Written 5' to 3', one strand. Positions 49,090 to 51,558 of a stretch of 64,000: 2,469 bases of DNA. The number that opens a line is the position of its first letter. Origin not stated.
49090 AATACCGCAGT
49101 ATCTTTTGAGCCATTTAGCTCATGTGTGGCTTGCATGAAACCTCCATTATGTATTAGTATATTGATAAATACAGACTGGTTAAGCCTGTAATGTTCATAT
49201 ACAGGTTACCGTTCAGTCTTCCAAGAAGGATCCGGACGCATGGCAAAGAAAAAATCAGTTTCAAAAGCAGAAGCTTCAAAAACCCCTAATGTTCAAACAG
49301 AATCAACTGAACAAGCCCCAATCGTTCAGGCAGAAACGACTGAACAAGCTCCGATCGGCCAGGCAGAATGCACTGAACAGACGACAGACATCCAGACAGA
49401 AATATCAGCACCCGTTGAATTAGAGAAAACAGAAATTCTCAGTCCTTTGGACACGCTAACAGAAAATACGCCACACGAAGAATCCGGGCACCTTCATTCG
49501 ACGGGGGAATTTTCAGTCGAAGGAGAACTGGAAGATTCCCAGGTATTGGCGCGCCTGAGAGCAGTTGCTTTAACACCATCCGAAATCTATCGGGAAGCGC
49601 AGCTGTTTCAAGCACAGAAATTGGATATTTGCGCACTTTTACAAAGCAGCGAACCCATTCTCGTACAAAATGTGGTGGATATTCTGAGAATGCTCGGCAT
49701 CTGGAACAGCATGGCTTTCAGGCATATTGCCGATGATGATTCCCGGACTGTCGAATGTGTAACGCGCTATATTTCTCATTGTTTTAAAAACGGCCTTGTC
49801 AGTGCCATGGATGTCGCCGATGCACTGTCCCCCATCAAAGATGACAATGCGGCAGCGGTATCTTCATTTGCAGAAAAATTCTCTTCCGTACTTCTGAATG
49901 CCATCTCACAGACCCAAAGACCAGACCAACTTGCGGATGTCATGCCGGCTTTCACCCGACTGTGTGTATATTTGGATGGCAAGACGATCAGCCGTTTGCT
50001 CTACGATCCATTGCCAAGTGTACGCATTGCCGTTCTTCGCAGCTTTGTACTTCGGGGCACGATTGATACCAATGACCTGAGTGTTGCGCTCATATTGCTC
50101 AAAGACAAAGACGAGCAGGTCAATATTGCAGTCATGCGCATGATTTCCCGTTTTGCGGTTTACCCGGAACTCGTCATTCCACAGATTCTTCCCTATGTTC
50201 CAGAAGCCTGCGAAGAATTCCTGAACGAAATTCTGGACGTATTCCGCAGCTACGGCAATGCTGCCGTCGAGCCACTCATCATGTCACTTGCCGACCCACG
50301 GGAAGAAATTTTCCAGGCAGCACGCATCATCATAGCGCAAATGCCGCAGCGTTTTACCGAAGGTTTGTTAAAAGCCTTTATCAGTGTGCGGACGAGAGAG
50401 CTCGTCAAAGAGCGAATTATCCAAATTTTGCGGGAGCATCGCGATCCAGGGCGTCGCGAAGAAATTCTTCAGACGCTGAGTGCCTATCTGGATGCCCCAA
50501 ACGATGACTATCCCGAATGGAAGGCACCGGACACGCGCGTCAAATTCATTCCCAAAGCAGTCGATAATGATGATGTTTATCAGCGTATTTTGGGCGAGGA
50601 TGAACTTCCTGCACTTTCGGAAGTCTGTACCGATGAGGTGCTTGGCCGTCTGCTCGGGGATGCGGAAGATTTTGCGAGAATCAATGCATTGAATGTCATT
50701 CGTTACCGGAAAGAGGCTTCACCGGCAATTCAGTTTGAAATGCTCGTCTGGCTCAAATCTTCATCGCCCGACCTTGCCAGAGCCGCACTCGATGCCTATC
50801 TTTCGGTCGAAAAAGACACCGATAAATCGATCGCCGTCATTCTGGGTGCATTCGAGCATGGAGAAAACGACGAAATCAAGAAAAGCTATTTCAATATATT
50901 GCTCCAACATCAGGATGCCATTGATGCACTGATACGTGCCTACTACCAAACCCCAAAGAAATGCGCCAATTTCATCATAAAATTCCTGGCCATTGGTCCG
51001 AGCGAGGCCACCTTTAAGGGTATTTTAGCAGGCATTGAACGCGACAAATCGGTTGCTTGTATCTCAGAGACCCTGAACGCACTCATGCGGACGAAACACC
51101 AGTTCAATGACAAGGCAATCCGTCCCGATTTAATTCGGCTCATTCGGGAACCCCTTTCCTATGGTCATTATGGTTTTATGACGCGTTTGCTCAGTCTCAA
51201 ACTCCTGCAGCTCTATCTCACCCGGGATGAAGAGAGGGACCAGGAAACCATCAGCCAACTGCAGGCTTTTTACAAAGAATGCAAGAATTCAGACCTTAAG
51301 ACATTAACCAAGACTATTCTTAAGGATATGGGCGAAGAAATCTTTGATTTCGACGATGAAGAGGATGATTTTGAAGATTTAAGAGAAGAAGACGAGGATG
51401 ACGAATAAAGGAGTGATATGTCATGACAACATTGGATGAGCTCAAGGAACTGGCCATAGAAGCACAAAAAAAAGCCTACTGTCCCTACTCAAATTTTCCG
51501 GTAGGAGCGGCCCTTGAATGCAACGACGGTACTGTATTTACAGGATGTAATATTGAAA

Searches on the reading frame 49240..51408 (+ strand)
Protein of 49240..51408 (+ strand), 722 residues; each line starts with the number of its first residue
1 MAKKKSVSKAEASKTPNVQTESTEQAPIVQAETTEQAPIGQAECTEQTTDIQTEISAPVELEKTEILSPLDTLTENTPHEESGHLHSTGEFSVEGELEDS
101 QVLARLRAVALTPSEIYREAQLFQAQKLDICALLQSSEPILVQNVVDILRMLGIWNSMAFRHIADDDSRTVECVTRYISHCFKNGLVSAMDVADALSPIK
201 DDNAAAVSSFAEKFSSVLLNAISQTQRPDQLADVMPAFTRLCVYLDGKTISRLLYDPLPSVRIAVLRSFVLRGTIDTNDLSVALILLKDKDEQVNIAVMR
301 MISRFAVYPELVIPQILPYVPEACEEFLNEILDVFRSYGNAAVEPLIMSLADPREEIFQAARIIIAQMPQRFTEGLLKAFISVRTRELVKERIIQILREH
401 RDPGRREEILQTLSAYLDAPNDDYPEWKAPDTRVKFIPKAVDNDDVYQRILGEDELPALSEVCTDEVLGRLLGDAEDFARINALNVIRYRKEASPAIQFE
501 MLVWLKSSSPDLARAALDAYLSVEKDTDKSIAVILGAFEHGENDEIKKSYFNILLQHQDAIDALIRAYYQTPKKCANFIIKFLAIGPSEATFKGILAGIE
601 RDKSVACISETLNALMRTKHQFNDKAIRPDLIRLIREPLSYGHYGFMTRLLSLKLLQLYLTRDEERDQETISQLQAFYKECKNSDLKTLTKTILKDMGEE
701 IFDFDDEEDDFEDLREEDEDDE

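Call 22: search_protein_families(library=pfam, proteins=[window:49240-51408:+], max_evalue=0.00001)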
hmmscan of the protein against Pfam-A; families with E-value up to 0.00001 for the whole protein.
window:49240-51408:+ (722 aa): 0 families

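Call 36: search_protein_families(library=pfam, proteins=[window:49240-51408:+], max_evalue=0.1)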
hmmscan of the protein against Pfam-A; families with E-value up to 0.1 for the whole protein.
window:49240-51408:+ (722 aa): 2 families
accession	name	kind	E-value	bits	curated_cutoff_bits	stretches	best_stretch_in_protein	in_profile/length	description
PF13646.12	HEAT_2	-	0.00034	21.3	27.7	0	250-305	5-58/88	HEAT repeats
PF20459.4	DUF6712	-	0.083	13.3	25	0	405-435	89-119/121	Family of unknown function (DUF6712)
